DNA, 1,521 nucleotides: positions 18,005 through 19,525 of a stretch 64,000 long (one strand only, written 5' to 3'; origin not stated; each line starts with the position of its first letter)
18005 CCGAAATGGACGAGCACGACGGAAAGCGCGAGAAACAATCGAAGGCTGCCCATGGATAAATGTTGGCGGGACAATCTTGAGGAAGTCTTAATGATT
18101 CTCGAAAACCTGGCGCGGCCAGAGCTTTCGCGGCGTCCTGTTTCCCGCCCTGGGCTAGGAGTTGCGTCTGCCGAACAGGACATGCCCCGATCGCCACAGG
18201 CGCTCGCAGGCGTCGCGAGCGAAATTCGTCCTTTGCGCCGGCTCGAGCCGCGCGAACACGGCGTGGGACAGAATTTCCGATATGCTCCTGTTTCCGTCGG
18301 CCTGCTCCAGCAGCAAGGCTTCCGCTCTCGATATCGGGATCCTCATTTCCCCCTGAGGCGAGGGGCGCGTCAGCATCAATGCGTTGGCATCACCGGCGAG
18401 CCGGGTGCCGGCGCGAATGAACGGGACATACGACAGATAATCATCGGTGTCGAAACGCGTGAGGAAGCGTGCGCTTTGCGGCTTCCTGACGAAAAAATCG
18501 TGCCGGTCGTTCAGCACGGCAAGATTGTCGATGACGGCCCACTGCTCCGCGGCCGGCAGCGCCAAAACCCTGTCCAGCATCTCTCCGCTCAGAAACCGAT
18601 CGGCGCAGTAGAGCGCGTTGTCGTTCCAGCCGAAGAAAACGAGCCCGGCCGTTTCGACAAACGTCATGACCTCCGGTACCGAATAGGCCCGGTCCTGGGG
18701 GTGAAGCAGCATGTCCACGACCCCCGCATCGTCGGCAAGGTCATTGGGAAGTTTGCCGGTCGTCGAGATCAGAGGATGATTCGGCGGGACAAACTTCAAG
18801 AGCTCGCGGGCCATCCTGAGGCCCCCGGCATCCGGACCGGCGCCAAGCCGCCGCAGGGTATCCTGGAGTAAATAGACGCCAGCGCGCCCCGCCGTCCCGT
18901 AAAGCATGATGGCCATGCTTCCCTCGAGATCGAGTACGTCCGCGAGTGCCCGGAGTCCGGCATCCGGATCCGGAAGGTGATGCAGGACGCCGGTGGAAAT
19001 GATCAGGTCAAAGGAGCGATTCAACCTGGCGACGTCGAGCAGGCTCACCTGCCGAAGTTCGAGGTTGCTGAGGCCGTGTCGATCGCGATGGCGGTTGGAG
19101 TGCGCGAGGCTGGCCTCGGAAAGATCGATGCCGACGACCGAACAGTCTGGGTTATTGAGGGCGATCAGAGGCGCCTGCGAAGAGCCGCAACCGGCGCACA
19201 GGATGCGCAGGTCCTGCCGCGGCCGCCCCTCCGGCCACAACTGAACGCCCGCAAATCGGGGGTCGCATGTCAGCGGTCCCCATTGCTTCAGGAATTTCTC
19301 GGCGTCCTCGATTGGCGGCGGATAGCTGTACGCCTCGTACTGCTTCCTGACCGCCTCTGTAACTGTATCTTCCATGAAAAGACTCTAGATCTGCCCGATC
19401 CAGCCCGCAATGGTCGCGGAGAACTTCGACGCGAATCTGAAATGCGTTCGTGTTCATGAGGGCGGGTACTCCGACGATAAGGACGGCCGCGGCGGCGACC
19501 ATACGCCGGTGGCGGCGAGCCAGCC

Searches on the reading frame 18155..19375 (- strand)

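Call 4: search_protein_families(library=pfam, proteins=[window:18155-19375:-], max_evalue=0.01)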
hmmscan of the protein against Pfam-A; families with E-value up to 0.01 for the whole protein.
window:18155-19375:- (406 aa): 11 families
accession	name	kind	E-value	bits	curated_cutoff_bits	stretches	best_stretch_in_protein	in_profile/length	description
PF13847.12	Methyltransf_31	-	4.8e-15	55.9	27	1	55-156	4-109/145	Methyltransferase domain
PF08242.18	Methyltransf_12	-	7.9e-15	55.8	30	1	61-152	3-96/98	Methyltransferase domain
PF13649.12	Methyltransf_25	-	1.1e-13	52.1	27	1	58-150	1-95/97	Methyltransferase domain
PF08241.18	Methyltransf_11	-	2.7e-13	50.8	21.2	1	59-155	1-94/95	Methyltransferase domain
PF13489.12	Methyltransf_23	-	1e-07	32.3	27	1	52-159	20-119/164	Methyltransferase domain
PF05724.17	TPMT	-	9.1e-05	22.7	26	1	45-93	28-75/218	Thiopurine S-methyltransferase (TPMT)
PF02353.26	CMAS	-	0.00022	21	27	1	57-134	65-140/273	Mycolic acid cyclopropane synthetase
PF08003.17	Methyltransf_9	-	0.00091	18.7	23.8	1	53-156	114-217/315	Protein of unknown function (DUF1698)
PF03848.20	TehB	-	0.00098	19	20.4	1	57-134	33-108/193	Tellurite resistance protein TehB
PF02390.23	Methyltransf_4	-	0.001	19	24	1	62-137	9-83/173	Putative methyltransferase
PF01209.24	Ubie_methyltran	-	0.0028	17.5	20.1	1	59-157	54-152/233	ubiE/COQ5 methyltransferase family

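Call 5: search_protein_families(library=ncbifam, proteins=[window:18155-19375:-], max_evalue=0.1)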
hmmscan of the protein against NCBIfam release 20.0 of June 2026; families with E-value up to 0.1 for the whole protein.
window:18155-19375:- (406 aa): 33 families (the best 25 are shown)
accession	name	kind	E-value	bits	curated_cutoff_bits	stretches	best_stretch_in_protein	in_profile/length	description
TIGR01983.1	UbiG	equivalog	2.6e-09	36.7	102.95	1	53-156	48-151/228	bifunctional 2-polyprenyl-6-hydroxyphenol methylase/3-demethylubiquinol 3-O-methyltransferase UbiG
NF008264.0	PRK11036.1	equivalog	5.9e-08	32.5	366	1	52-163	42-154/261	tRNA uridine 5-oxyacetic acid(34) methyltransferase CmoM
NF043040.1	corrin_prot_MT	hypoth_equivalog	1.6e-07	31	180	1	54-156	41-147/216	corrinoid protein-associated methyltransferase CpaM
NF041537.1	ArsM_AhpD_UU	exception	2.7e-07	29.7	510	1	57-155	79-179/345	arsenite methyltransferase/AhpD domain selenoprotein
TIGR04290.1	meth_Rta_06860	hypoth_equivalog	6e-07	29.1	300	1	77-141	71-135/226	TIGR04290 family methyltransferase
NF045667.1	MTase_DVU1556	equivalog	6.3e-07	29.1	155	1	54-156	22-119/213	DVU_1556 family methyltransferase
NF041536.1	ArsM_DUF2284_UU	exception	9.6e-07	27.5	575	1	56-156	78-180/459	arsenite methyltransferase/DUF2284 domain selenoprotein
NF004851.0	PRK06202.1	equivalog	3.5e-06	26.6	243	1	49-139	55-147/237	hypothetical protein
NF008823.0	PRK11873.1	subfamily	9.3e-06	25.3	263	1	76-156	101-181/272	arsenite methyltransferase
TIGR03534.1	RF_mod_PrmC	equivalog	1.5e-05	24.6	199.1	1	58-127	92-162/253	peptide chain release factor N(5)-glutamine methyltransferase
NF047649.1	MTase_UXPK_star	exception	1.5e-05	24.2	460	1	58-153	81-178/283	methyltransferase/UXPK-star double selenoprotein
NF053839.1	CPFASynBruc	equivalog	2.1e-05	23.7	600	1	54-156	174-276/410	cyclopropane fatty acid synthase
TIGR02072.1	BioC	equivalog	2.8e-05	24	184.95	1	50-156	30-132/244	malonyl-ACP O-methyltransferase BioC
NF001244.0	PRK00216.1-5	equivalog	6.9e-05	22.2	216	1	59-157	55-154/236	bifunctional demethylmenaquinone methyltransferase/2-methoxy-6-polyprenyl-1,4-benzoquinol methylase UbiE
TIGR00452.1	TIGR00452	equivalog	7.3e-05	21.7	275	1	53-154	116-217/316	tRNA 5-methoxyuridine(34)/uridine 5-oxyacetic acid(34) synthase CmoB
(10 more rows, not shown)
